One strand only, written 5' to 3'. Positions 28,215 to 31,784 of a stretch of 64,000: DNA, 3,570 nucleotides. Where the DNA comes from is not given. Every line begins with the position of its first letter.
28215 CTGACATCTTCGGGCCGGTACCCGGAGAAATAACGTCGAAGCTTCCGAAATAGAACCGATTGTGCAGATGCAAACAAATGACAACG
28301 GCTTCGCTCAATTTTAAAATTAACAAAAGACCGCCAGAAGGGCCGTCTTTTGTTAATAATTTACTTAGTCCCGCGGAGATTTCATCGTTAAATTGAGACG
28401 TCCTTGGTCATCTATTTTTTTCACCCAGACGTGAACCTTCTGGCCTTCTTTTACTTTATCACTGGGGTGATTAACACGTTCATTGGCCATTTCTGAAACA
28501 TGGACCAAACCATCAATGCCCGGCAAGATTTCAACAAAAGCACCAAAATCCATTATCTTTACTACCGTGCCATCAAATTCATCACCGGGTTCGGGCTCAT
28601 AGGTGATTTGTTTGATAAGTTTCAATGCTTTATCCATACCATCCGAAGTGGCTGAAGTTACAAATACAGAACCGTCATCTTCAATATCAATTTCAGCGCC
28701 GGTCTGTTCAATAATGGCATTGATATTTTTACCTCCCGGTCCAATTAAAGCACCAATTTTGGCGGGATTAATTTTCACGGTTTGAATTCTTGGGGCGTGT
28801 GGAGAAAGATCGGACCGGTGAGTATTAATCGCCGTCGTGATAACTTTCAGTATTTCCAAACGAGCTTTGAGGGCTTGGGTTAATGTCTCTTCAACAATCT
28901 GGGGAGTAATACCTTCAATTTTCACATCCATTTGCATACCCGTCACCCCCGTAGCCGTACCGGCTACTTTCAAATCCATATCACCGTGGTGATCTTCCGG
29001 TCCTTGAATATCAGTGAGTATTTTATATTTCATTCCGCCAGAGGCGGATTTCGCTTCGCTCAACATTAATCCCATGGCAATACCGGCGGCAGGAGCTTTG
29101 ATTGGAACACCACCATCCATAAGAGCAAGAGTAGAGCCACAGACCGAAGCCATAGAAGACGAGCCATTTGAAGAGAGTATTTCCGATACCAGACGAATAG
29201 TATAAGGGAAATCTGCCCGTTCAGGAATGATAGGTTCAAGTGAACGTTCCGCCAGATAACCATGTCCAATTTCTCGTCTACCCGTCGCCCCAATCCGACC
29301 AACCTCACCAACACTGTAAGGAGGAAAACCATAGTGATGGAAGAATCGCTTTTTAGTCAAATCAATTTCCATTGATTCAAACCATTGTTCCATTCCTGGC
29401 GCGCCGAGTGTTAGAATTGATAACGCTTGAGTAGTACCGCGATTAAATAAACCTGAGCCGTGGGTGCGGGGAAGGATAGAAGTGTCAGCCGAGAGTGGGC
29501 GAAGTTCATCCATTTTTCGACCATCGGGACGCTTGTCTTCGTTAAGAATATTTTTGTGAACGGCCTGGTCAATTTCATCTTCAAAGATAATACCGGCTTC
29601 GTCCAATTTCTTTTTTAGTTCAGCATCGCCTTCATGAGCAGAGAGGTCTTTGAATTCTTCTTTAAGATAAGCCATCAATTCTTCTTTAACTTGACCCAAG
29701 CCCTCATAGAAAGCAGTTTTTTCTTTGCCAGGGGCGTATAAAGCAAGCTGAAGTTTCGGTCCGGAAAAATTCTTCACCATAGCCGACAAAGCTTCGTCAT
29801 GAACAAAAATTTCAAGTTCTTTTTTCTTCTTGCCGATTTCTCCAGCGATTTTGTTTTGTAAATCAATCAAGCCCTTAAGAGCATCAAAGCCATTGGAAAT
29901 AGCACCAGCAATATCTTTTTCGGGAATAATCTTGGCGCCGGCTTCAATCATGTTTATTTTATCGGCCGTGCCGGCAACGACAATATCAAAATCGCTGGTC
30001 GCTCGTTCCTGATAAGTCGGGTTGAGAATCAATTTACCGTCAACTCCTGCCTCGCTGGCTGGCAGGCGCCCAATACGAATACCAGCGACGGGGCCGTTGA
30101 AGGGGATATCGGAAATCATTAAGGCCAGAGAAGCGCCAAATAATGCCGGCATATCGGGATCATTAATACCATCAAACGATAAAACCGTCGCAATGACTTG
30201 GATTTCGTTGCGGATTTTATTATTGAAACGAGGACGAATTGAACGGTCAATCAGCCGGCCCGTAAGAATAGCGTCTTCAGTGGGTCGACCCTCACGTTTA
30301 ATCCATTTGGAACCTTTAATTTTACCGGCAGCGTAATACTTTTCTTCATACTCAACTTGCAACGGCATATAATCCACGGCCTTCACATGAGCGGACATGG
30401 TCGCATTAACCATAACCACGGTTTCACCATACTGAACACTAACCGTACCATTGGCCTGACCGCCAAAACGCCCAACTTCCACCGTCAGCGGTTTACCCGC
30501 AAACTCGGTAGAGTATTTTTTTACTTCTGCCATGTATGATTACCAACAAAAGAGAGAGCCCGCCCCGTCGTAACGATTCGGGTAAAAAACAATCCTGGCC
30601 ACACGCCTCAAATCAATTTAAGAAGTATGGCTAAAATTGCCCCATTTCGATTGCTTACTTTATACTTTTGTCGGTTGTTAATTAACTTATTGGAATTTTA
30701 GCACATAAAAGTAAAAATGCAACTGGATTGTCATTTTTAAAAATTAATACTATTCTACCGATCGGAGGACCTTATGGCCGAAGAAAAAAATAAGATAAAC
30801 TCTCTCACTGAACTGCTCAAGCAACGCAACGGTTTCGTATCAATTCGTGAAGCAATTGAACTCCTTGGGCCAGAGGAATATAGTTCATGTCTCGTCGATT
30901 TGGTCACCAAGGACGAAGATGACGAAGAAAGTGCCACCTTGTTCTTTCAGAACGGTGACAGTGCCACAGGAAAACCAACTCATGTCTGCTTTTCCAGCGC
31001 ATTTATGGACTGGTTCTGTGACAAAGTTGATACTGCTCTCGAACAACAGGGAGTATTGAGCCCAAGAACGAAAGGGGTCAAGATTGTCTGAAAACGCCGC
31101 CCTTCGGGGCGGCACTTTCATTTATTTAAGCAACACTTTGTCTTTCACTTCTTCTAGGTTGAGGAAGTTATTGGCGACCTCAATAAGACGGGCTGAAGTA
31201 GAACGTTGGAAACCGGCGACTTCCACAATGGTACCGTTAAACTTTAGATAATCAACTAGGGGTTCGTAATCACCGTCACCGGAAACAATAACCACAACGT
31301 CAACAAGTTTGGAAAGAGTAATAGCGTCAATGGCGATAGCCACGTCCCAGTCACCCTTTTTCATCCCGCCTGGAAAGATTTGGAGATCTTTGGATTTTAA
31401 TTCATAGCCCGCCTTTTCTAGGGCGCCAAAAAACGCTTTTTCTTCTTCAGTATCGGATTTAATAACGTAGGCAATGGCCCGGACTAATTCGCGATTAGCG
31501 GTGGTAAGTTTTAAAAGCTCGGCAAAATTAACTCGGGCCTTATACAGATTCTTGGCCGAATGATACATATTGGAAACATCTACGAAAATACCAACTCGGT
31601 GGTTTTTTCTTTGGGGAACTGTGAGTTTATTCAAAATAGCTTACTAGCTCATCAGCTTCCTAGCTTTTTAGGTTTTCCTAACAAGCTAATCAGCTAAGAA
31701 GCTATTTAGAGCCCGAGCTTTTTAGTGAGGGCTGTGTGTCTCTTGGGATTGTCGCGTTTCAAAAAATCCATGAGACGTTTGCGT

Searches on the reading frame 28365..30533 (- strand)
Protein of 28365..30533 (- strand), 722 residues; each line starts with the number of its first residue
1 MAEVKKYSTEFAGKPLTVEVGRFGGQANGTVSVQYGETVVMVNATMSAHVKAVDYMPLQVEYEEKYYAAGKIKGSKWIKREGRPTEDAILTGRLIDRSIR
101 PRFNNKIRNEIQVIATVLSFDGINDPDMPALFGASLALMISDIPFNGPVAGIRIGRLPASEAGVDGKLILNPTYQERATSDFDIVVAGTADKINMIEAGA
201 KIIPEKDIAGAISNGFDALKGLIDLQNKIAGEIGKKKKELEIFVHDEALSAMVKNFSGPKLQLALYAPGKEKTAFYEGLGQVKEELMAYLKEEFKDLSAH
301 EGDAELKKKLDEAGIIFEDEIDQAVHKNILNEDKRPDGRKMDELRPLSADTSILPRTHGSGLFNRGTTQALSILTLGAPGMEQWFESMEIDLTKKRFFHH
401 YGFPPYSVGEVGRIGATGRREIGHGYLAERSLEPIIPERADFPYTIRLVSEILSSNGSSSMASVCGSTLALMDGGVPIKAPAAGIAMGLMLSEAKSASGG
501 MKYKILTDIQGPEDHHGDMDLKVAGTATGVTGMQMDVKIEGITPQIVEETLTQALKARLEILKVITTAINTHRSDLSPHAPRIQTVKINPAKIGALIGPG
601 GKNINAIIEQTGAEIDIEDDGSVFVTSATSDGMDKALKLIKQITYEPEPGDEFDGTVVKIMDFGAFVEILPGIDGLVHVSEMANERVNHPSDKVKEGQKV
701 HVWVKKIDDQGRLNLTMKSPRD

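Call 66: search_protein_families(library=pfam, proteins=[window:28365-30533:-], max_evalue=0.001)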
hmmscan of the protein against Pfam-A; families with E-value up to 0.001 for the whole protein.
window:28365-30533:- (722 aa): 6 families
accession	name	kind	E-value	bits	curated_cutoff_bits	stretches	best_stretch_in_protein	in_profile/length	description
PF01138.27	RNase_PH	-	4.8e-50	169.8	25.5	2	14-144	3-130/130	3' exoribonuclease family, domain 1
PF00575.29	S1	-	3.3e-20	72.7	22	1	646-718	1-74/74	S1 RNA binding domain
PF03725.20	RNase_PH_C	-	5.5e-16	58.7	20.8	1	148-217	2-66/67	3' exoribonuclease family, domain 2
PF00013.35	KH_1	-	2.1e-12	47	21.5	1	584-642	2-66/66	KH domain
PF23459.1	S1_RRP5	-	1.5e-08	35.5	27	1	649-710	3-64/72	RRP5 S1 domain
PF22675.2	KH-I_KHDC4-BBP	-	4e-06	27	30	1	593-639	8-54/76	KHDC4/BBP-like, KH-domain type I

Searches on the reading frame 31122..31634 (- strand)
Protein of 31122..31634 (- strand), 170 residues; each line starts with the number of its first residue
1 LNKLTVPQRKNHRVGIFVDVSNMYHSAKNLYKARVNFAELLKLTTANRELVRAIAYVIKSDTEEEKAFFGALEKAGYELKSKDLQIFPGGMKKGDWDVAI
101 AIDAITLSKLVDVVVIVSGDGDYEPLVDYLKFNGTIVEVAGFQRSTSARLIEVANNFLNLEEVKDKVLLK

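Call 66: search_protein_families(library=pfam, proteins=[window:31122-31634:-], max_evalue=0.001)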
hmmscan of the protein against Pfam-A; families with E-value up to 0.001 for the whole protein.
window:31122-31634:- (170 aa): 1 family
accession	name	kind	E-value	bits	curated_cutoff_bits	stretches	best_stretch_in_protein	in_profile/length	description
PF01936.24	NYN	-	1.2e-31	110.6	24.2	1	13-161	1-145/145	NYN domain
